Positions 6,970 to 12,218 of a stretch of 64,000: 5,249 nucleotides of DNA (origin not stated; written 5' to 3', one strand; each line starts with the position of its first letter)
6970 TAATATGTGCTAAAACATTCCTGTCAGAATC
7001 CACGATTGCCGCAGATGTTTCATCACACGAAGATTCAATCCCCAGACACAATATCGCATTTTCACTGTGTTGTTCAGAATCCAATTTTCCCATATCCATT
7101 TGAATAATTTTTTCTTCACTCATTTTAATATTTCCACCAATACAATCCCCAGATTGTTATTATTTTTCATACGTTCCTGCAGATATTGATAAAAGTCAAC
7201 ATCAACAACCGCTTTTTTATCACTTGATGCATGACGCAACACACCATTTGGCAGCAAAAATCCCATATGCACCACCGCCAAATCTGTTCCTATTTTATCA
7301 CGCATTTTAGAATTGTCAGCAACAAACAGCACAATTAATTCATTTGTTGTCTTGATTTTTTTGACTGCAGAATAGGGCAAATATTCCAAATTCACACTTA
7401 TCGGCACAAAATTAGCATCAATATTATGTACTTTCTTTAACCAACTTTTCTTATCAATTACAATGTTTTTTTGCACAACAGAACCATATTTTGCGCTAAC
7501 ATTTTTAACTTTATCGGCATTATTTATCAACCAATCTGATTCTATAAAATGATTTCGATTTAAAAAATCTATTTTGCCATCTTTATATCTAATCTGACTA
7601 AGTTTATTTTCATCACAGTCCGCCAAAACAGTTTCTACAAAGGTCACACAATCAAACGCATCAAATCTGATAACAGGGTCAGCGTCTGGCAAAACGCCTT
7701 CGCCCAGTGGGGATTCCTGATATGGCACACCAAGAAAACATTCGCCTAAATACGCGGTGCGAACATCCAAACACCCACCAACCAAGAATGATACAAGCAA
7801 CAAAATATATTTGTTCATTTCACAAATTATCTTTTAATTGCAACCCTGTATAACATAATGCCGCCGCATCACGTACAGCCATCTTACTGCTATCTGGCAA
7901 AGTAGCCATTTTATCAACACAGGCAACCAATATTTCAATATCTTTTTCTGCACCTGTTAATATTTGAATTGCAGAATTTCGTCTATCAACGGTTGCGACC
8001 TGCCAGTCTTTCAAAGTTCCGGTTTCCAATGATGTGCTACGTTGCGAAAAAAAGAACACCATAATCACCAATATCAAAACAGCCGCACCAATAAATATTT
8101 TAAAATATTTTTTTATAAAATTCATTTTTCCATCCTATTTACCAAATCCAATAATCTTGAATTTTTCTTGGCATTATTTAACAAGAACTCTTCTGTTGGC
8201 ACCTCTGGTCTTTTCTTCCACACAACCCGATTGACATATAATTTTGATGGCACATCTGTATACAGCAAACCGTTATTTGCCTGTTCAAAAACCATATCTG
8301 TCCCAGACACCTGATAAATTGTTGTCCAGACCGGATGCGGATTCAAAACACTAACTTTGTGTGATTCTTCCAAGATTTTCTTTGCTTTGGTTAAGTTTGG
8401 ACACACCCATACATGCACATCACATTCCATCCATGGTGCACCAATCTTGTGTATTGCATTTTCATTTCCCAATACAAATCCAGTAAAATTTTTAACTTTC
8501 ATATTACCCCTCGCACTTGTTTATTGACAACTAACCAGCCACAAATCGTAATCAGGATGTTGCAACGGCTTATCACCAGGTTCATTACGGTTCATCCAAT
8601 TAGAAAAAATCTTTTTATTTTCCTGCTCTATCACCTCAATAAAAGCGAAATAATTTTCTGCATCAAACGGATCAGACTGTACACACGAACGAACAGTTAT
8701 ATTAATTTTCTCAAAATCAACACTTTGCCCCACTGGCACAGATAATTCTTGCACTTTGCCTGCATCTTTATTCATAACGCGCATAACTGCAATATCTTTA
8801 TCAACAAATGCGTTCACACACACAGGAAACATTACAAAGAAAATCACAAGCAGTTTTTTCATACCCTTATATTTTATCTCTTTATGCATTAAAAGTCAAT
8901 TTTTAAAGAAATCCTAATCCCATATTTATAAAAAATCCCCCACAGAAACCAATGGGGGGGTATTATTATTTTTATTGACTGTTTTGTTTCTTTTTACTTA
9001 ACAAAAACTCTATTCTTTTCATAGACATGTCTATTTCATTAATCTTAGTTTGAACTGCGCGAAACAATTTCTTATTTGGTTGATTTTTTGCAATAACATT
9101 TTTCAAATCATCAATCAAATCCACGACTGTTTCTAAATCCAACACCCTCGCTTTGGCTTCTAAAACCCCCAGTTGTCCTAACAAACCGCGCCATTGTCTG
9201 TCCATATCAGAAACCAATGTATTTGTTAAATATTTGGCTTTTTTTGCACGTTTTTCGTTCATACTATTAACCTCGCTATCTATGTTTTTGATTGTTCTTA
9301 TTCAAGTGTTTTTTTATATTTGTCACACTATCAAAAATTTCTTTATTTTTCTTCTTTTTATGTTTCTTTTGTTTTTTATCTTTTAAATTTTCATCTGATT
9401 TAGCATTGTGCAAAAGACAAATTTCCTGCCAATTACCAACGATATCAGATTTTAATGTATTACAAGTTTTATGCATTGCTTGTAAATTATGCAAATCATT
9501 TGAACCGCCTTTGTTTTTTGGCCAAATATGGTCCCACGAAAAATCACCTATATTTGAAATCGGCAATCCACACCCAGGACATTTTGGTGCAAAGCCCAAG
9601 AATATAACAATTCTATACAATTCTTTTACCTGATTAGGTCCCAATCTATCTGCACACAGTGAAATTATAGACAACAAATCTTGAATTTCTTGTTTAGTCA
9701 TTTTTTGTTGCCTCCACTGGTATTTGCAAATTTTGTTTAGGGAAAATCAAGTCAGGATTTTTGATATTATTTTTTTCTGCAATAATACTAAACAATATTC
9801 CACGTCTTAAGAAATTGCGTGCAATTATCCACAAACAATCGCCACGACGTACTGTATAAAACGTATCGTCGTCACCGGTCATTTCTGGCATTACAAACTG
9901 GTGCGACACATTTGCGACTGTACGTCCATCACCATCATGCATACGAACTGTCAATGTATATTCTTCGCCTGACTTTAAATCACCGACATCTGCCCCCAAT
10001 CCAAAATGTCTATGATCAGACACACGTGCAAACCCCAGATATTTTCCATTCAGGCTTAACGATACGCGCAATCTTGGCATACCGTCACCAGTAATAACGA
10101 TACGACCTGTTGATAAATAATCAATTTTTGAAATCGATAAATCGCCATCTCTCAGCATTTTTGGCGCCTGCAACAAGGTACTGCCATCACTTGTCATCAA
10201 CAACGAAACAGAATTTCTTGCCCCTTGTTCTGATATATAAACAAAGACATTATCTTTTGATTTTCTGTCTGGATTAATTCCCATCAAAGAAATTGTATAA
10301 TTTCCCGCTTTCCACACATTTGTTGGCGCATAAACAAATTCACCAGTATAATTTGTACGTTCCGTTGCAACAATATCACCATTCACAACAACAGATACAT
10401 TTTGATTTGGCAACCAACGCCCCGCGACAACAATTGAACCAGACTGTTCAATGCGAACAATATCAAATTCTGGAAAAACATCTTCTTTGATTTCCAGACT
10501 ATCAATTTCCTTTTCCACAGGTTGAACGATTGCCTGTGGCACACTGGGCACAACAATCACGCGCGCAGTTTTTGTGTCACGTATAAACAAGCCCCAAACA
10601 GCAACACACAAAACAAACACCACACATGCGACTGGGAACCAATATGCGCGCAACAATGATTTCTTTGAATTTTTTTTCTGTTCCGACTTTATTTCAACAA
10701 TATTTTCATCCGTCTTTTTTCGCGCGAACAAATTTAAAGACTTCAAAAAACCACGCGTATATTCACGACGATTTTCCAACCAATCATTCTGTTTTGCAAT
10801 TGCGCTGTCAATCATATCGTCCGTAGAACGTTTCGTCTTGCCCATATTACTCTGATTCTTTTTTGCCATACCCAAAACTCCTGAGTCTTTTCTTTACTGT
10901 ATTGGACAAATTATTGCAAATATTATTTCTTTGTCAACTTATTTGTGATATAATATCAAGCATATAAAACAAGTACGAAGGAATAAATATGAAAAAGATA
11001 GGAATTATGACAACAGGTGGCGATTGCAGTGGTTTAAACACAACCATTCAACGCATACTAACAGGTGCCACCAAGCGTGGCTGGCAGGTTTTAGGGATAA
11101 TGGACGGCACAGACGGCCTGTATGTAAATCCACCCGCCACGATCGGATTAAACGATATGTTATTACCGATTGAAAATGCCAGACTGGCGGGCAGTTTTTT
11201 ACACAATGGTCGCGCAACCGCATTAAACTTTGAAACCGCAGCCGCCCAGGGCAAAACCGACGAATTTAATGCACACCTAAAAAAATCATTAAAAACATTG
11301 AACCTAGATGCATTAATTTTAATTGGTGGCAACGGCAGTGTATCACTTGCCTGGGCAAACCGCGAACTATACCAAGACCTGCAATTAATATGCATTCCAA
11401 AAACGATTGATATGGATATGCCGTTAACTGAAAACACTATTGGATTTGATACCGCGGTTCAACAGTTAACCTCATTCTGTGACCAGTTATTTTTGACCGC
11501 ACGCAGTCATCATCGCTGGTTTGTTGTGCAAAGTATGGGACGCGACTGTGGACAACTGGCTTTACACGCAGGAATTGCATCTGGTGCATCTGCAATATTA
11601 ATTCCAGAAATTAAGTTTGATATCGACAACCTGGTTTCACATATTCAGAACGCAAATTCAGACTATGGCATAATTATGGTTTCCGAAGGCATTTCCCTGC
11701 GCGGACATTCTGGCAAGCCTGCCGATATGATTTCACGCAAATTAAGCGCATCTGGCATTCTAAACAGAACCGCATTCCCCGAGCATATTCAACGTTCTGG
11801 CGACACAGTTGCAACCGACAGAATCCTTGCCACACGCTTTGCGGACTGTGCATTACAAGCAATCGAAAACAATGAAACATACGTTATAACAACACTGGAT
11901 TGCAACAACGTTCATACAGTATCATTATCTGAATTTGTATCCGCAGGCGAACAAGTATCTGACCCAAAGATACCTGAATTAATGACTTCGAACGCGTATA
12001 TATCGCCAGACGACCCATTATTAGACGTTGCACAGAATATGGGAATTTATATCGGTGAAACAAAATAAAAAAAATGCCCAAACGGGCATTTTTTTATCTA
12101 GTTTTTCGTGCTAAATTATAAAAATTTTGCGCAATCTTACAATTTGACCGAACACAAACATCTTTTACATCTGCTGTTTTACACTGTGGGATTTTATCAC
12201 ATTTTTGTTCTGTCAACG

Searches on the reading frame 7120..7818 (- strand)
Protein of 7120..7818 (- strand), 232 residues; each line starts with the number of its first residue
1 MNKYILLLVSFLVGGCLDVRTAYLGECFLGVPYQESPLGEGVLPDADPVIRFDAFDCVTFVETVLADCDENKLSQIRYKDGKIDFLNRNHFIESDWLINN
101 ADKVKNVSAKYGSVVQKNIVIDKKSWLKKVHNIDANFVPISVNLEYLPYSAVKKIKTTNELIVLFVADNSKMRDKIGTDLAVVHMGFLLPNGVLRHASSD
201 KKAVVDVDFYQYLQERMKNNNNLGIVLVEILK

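Call 52: search_protein_families(library=pfam, proteins=[window:7120-7818:-], max_evalue=0.00001)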
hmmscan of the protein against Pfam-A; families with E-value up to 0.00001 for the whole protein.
window:7120-7818:- (232 aa): 1 family
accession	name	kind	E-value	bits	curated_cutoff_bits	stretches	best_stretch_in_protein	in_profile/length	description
PF07313.18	AmiA-like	-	9.8e-31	107.3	27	1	24-216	2-199/202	N-acetylmuramoyl-L-alanine amidase-like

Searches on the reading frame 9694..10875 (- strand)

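Call 52: search_protein_families(library=pfam, proteins=[window:9694-10875:-], max_evalue=0.00001)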
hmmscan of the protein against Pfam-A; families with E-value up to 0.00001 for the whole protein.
window:9694-10875:- (393 aa): 1 family
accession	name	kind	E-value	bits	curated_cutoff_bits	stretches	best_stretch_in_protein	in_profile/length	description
PF01476.26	LysM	-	1.1e-10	41.7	20.9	1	340-386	1-43/43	LysM domain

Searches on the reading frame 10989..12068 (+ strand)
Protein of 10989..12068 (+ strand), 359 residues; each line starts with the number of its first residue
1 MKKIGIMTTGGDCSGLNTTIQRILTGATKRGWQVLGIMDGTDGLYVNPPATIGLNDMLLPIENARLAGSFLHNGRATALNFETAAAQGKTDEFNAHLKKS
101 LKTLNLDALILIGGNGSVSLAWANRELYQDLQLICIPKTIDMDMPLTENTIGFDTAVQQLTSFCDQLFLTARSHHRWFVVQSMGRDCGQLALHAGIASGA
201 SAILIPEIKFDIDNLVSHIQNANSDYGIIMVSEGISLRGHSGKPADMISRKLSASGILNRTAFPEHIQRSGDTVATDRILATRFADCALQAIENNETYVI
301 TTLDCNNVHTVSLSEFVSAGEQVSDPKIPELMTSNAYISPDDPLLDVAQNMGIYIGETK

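Call 52: search_protein_families(library=pfam, proteins=[window:10989-12068:+], max_evalue=0.00001)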
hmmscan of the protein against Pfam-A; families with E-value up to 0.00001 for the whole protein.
window:10989-12068:+ (359 aa): 1 family
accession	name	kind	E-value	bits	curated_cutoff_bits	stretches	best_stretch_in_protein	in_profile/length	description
PF00365.25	PFK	-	1.6e-70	238.1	30.9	1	3-291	1-276/277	Phosphofructokinase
